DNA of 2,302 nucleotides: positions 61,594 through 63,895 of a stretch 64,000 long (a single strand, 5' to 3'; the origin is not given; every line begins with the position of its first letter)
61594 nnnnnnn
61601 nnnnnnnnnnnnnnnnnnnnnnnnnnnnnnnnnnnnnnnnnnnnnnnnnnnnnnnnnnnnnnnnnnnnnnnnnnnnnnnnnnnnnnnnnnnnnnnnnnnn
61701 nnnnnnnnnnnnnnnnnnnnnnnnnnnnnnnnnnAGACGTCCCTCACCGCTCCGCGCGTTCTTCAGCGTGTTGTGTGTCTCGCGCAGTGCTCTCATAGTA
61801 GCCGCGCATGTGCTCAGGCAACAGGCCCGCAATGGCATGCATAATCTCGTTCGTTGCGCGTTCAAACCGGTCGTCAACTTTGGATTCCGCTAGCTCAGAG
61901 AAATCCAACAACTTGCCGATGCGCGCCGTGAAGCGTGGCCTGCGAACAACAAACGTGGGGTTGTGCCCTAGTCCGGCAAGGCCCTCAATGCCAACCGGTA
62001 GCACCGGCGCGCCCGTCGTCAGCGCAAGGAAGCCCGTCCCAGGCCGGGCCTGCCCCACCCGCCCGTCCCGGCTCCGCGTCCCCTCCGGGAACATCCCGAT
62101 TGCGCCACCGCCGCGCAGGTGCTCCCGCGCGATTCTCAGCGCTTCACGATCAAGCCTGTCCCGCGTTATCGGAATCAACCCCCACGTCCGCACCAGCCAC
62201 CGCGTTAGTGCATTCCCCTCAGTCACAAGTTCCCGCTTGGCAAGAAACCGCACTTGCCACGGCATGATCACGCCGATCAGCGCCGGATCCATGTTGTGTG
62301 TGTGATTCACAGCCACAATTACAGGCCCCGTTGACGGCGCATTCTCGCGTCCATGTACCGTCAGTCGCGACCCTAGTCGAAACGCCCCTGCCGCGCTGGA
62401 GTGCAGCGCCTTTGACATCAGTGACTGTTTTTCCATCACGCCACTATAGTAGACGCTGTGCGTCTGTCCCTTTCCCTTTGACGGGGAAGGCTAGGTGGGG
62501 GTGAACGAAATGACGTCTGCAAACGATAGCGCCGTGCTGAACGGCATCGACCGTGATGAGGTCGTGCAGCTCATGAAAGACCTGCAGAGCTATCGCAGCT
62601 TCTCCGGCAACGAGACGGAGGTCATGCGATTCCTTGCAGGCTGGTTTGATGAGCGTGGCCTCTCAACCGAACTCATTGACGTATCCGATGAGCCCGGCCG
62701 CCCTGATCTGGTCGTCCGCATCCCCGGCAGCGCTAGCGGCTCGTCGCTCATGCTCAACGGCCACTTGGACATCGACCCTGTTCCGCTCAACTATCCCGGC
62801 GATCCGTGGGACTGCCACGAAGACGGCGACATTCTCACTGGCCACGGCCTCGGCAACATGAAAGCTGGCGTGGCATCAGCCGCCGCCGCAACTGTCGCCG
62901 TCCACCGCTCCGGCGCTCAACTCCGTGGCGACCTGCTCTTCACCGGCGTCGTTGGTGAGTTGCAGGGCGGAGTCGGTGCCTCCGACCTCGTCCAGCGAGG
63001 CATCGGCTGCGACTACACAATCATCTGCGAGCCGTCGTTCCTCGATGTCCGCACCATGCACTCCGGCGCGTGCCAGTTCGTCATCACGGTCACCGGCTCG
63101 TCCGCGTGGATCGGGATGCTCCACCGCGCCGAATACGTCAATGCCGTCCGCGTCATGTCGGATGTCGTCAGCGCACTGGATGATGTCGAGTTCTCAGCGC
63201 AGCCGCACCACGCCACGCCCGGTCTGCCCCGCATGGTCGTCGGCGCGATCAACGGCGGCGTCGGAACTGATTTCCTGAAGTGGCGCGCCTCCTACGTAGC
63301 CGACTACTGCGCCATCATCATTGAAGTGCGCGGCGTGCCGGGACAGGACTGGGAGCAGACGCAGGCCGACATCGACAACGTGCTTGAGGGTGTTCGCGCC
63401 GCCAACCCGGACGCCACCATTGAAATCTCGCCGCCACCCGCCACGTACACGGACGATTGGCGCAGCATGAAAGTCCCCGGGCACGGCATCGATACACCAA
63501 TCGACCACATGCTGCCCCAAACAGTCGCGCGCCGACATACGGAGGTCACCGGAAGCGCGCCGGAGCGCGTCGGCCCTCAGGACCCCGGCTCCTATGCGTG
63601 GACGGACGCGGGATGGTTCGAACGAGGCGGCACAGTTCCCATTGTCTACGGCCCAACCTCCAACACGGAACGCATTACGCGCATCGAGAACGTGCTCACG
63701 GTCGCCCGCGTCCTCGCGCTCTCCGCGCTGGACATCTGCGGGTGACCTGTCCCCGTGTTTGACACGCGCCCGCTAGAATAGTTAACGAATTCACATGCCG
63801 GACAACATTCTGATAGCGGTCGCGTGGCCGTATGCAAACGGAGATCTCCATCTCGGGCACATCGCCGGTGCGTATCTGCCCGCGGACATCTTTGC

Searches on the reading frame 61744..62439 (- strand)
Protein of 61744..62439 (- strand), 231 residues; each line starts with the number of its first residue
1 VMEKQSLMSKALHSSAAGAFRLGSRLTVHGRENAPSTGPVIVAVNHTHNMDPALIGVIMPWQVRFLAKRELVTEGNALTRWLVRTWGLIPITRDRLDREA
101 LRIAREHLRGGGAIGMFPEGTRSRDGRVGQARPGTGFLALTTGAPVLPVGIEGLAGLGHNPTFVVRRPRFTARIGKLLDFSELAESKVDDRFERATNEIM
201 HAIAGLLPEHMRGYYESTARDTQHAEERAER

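Call 18: search_protein_families(library=pfam, proteins=[window:61744-62439:-], max_evalue=0.001)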
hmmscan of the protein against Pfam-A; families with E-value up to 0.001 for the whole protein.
window:61744-62439:- (231 aa): 1 family
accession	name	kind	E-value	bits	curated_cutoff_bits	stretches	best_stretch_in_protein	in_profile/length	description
PF01553.26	Acyltransferase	-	7.4e-28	97.4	23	1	25-151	1-131/132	Acyltransferase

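Call 44: search_protein_families(library=ncbifam, proteins=[window:61744-62439:-], max_evalue=0.001)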
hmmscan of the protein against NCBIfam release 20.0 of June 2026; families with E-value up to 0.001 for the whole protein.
window:61744-62439:- (231 aa): 8 families
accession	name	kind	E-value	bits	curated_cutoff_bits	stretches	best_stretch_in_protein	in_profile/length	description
TIGR00530.1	AGP_acyltrn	subfamily_domain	1.8e-23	82.8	102.95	1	26-151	4-129/130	1-acylglycerol-3-phosphate O-acyltransferase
NF006386.0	PRK08633.1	equivalog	2e-23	82.1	1221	1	20-156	423-556/1147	acyl-[ACP]--phospholipid O-acyltransferase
NF005291.0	PRK06814.1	equivalog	2.5e-10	39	1349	1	7-154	422-566/1140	acyl-[ACP]--phospholipid O-acyltransferase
NF005959.0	PRK08043.1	equivalog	1.9e-07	29.8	886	1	20-154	10-140/719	bifunctional acyl-ACP--phospholipid O-acyltransferase/long-chain-fatty-acid--ACP ligase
NF052553.1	LyOrLpactfOlsABRUA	equivalog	4.8e-06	25.9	300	1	20-128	49-153/263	lyso-ornithine lipid O-acyltransferase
NF052615.1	orn_lipid_OlsF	equivalog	7.4e-06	24.8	620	1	16-153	58-198/570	bifunctional ornithine lipid synthase OlsF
NF052552.1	LyOrLpactfOlsARHOCB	equivalog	0.0002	20.4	300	1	22-128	73-173/271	lyso-ornithine lipid O-acyltransferase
NF011593.0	PRK15018.1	equivalog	0.00095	19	501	0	32-151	59-179/245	1-acylglycerol-3-phosphate O-acyltransferase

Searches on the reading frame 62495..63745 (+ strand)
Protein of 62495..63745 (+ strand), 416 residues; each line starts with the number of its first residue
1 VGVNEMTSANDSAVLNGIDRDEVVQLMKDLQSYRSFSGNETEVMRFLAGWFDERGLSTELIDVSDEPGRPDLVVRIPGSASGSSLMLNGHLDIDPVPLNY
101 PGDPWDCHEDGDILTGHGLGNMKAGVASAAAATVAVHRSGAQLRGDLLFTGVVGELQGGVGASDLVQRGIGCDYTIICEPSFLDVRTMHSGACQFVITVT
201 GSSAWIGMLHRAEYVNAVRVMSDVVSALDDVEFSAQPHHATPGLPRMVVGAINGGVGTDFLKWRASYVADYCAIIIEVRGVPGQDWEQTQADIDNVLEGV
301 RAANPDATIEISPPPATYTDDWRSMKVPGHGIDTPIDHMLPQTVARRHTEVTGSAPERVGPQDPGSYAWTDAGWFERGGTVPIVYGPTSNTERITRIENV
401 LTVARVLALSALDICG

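Call 18: search_protein_families(library=pfam, proteins=[window:62495-63745:+], max_evalue=0.001)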
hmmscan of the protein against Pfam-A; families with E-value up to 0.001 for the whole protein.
window:62495-63745:+ (416 aa): 2 families
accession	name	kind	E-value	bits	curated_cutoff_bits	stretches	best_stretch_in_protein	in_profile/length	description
PF01546.33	Peptidase_M20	-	6e-12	46.3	24.6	1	87-408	2-201/206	Peptidase family M20/M25/M40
PF07687.19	M20_dimer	-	1.1e-08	35.4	21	1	188-298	2-100/107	Peptidase dimerisation domain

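Call 44: search_protein_families(library=ncbifam, proteins=[window:62495-63745:+], max_evalue=0.001)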
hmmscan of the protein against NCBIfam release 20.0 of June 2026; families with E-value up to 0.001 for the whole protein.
window:62495-63745:+ (416 aa): 29 families (the best 25 are shown)
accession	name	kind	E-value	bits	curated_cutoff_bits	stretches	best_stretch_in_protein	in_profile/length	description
TIGR01910.1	DapE-ArgE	subfamily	4.1e-43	148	217.6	1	24-391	1-353/373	ArgE/DapE family deacylase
NF005373.0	PRK06915.1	equivalog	1.1e-28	100.4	428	1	68-415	79-418/422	peptidase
NF005306.0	PRK06837.1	subfamily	1.8e-27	96.2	376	1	14-416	11-423/427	ArgE/DapE family deacylase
NF006370.0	PRK08596.1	equivalog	4.7e-27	94.6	412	1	20-393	16-393/425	acetylornithine deacetylase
NF006365.0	PRK08588.1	subfamily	4.1e-26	92.2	289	1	18-304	4-282/383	succinyl-diaminopimelate desuccinylase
TIGR01892.1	AcOrn-deacetyl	equivalog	4.8e-26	91.7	297.7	1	39-389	16-338/365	acetylornithine deacetylase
NF009555.0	PRK13004.1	equivalog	7e-24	84.4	321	1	20-311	14-290/399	YgeY family selenium metabolism-linked hydrolase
NF005710.0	PRK07522.1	subfamily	2.3e-21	76.4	412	1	22-313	9-304/391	acetylornithine deacetylase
NF006399.0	PRK08651.1-2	equivalog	3.1e-20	72.6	381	1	31-231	18-216/405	succinyl-diaminopimelate desuccinylase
NF009558.0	PRK13013.1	equivalog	2.4e-19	69.3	428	1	20-311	15-330/429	acetylornithine deacetylase/succinyl-diaminopimelate desuccinylase family protein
NF003474.0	PRK05111.1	equivalog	8.5e-19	67.7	460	1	39-306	31-291/383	acetylornithine deacetylase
NF006402.0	PRK08651.1-5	equivalog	2.9e-16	59.4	369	1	79-322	56-287/369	succinyl-diaminopimelate desuccinylase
TIGR03526.1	selenium_YgeY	hypoth_equivalog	2.8e-14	52.8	321.5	1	20-391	12-365/395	YgeY family selenium metabolism-linked hydrolase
TIGR01900.1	dapE-gram_pos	equivalog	6.6e-13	48.3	304.2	1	22-391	4-325/351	succinyl-diaminopimelate desuccinylase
NF009557.0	PRK13009.1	equivalog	8.6e-12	44.9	284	1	22-242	4-229/377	succinyl-diaminopimelate desuccinylase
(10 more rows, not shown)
